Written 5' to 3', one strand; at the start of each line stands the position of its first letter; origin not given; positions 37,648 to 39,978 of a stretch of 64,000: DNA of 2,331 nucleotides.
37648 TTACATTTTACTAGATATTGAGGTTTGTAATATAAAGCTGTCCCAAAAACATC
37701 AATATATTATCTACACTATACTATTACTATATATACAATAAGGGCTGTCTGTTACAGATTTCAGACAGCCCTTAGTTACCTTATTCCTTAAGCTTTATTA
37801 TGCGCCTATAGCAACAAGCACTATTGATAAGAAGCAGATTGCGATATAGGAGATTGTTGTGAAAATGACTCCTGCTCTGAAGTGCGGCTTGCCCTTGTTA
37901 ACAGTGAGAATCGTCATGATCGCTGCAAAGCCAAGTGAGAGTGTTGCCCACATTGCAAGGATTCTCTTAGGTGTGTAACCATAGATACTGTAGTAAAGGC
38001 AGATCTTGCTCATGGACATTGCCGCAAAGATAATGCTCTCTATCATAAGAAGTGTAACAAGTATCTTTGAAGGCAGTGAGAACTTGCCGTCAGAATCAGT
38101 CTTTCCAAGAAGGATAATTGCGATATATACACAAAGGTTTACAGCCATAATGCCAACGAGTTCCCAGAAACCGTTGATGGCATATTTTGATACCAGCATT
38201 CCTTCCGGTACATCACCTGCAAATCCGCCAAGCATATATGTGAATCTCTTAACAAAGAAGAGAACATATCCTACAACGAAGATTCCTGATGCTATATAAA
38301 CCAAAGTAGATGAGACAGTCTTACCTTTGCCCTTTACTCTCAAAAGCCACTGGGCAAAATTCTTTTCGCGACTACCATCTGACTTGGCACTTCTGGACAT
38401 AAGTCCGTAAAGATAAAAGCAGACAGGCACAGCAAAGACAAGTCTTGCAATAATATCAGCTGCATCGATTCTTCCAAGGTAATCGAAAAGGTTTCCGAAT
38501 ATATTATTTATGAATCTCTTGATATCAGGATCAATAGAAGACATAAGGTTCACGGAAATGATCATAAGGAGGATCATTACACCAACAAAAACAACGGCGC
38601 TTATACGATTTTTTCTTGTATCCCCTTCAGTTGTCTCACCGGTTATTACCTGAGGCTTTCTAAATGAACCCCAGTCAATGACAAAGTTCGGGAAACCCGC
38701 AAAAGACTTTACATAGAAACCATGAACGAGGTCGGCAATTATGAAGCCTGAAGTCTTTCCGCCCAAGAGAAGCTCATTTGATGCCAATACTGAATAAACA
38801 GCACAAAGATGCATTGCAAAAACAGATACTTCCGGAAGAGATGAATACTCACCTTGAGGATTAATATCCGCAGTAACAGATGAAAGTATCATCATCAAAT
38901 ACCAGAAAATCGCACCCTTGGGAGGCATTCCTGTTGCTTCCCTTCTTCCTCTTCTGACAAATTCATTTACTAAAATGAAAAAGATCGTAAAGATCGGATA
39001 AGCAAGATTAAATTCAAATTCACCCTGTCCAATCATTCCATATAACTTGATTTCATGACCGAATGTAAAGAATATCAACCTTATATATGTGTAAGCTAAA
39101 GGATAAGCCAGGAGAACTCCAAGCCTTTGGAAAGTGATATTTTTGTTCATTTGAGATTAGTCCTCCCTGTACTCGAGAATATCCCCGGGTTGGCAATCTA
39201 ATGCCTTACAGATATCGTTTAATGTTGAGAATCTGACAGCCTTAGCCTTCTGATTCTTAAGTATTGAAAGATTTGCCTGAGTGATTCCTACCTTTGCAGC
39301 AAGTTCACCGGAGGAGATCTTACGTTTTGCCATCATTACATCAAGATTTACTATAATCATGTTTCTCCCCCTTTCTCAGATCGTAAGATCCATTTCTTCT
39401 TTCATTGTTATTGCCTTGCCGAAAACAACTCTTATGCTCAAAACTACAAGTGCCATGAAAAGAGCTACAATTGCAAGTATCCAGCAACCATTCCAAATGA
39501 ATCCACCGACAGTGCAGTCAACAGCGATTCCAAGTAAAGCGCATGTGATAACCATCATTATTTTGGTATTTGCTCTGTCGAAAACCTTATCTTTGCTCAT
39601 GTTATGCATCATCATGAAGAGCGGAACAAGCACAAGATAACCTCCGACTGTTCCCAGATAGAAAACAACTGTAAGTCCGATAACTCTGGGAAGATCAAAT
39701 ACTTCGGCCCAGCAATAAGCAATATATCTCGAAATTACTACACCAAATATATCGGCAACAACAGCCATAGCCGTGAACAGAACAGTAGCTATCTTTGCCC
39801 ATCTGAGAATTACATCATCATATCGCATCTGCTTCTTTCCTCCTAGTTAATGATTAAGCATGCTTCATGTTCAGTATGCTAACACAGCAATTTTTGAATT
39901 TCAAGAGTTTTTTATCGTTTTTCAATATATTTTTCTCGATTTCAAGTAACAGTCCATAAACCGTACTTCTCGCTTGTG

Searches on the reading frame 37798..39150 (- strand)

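Call 74: search_protein_families(library=pfam, proteins=[window:37798-39150:-], max_evalue=0.001)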
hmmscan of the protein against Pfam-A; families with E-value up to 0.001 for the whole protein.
window:37798-39150:- (450 aa): 1 family
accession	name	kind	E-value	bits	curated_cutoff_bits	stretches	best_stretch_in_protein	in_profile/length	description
PF13687.11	DUF4153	-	4e-32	112.3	27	1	114-443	21-336/373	Domain of unknown function (DUF4153)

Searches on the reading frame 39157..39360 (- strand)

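Call 74: search_protein_families(library=pfam, proteins=[window:39157-39360:-], max_evalue=0.001)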
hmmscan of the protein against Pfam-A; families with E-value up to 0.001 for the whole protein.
window:39157-39360:- (67 aa): 2 families
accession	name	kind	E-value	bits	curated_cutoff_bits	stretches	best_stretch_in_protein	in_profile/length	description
PF13443.12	HTH_26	-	3.8e-25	88.3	22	1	5-66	1-62/63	Cro/C1-type HTH DNA-binding domain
PF01381.28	HTH_3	-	0.00098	19.6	23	0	12-60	7-54/55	Helix-turn-helix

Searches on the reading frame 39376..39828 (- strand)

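Call 74: search_protein_families(library=pfam, proteins=[window:39376-39828:-], max_evalue=0.001)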
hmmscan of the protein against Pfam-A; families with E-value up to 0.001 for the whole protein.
window:39376-39828:- (150 aa): 1 family
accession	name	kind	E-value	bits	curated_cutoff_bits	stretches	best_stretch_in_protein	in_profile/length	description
PF11188.13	DUF2975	-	2.6e-11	44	27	1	44-150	19-130/130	Protein of unknown function (DUF2975)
